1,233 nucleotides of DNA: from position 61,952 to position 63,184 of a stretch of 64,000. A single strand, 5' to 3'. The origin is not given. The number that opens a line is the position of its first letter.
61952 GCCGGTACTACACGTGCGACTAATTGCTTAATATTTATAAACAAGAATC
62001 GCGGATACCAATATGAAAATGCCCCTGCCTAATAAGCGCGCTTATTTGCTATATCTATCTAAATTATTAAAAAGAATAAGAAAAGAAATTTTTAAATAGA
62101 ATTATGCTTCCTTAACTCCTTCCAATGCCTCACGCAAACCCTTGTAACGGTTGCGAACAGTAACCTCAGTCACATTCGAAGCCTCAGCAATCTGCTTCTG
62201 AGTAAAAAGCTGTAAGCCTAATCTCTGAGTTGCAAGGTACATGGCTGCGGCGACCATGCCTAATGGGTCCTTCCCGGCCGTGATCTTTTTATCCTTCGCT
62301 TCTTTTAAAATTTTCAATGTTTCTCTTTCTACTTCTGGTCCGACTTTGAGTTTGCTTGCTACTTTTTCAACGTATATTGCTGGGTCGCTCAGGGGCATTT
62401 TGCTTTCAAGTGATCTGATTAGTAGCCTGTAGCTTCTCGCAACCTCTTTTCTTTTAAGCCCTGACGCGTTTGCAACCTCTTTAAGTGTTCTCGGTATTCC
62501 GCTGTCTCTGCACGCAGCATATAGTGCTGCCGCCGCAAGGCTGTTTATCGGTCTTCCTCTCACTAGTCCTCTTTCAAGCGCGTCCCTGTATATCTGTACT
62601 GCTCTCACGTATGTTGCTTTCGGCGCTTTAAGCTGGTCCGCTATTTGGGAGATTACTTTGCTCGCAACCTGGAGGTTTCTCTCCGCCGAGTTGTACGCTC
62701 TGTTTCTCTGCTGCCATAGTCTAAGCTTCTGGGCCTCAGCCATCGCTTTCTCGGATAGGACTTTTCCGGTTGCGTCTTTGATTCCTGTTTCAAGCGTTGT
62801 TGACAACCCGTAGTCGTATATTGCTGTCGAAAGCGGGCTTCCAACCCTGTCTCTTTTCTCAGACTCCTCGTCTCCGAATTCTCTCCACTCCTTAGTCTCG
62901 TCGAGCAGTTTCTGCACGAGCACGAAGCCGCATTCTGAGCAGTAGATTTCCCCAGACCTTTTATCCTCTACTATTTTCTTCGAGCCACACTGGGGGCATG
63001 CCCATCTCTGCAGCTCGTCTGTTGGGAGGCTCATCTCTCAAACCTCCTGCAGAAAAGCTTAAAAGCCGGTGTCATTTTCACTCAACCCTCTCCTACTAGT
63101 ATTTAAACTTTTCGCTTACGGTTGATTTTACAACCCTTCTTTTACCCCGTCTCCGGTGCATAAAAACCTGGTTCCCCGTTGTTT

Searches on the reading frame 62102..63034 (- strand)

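Call 5: search_protein_families(library=pfam, proteins=[window:62102-63034:-], max_evalue=1)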
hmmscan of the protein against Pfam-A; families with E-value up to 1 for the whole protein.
window:62102-63034:- (310 aa): 35 families (the best 25 are shown)
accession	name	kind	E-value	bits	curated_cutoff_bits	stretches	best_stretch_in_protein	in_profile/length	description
PF00382.24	TFIIB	-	1.9e-36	124.4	23.6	2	118-206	2-90/92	Transcription factor TFIIB repeat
PF08271.17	Zn_Ribbon_TF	-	2.6e-13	49.7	29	1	13-53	3-43/43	TFIIB zinc-binding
PF11781.13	Zn_ribbon_RRN7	-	9e-05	22.5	27.1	1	9-38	3-30/32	Zinc-finger of RNA-polymerase I-specific TFIIB, Rrn7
PF13384.12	HTH_23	-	0.0011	19.2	24.6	1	274-306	15-48/50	Homeodomain-like domain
PF04545.22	Sigma70_r4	-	0.0013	18.7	24.1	1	277-298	21-42/50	Sigma-70, region 4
PF00134.28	Cyclin_N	-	0.003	17.7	23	1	116-213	26-126/127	Cyclin, N-terminal domain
PF01667.23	Ribosomal_S27e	-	0.0039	17.3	24.5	1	13-41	10-38/55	Ribosomal protein S27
PF14354.12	Lar_restr_allev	-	0.0043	17.7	28.6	1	12-48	5-34/58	Restriction alleviation protein Lar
PF13730.12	HTH_36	-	0.005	17.1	25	0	184-207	28-51/55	Helix-turn-helix domain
PF21886.1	BRF2-like_C_cyclin_rpt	-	0.0053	17.3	27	1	235-273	33-71/138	BRF2-like, C-terminal cyclin repeat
PF14803.11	Zn_ribbon_Nudix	-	0.0053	17.1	25.6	0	6-17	18-29/34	Nudix N-terminal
PF19134.6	DUF5817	-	0.015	15.7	31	1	13-38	6-30/57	Domain of unknown function (DUF5817)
PF13248.11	Zn_ribbon_3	-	0.023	14.6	27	0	13-20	5-11/26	zinc-ribbon domain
PF23451.1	Zn_ribbon_PaaD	-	0.027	14.6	27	1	9-32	13-36/53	PaaD zinc beta ribbon domain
PF13545.12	HTH_Crp_2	-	0.03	14.7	27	0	274-302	19-48/70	Crp-like helix-turn-helix domain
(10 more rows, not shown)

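Call 6: search_protein_families(library=ncbifam, proteins=[window:62102-63034:-], max_evalue=1)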
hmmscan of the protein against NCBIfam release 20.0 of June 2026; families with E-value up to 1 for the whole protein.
window:62102-63034:- (310 aa): 13 families
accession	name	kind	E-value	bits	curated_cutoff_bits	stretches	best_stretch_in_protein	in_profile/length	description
NF001658.0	PRK00423.1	subfamily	1.1e-102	343.3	384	1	9-305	12-307/312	transcription initiation factor IIB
NF001629.0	PRK00415.1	equivalog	0.00014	21.3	70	1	10-41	14-45/62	30S ribosomal protein S27e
TIGR02937.1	sigma70-ECF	superfamily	0.00034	20.3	42.9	1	277-304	134-161/165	sigma-70 family RNA polymerase sigma factor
NF011481.0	PRK14890.1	equivalog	0.0021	18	61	1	5-37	22-58/61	putative Zn-ribbon RNA-binding protein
TIGR04165.1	methano_modCys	hypoth_equivalog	0.056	13.7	60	0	12-40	9-47/50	TIGR04165 family Cys-rich peptide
NF011482.0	PRK14892.1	equivalog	0.068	13.1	109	1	11-38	22-51/101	putative transcription elongation factor Elf1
NF047912.1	ECs_2282_CxxC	subfamily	0.075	13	37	1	12-37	4-35/60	ECs_2282 family putative zinc-binding protein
TIGR03879.1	near_KaiC_dom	domain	0.079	13.4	65.1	1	275-305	34-65/91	probable regulatory domain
NF003058.0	PRK03976.1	equivalog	0.093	12.7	87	1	8-38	34-63/91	50S ribosomal protein L37ae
NF041070.1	carrier_LysW_Arch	domain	0.1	12.7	75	1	12-39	4-33/57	alpha-aminoadipate/glutamate carrier protein LysW/ArgW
NF047723.1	TransFacS4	equivalog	0.14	12.7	120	1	10-38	60-89/90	transcription factor S4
TIGR03655.1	anti_R_Lar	subfamily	0.19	12.1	39.6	1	13-37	4-36/55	Lar family restriction alleviation protein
NF050000.1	IS1_IS1595_Zn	domain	0.23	12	28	1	8-18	19-29/34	IS1/IS1595 family N-terminal zinc-binding domain-containing protein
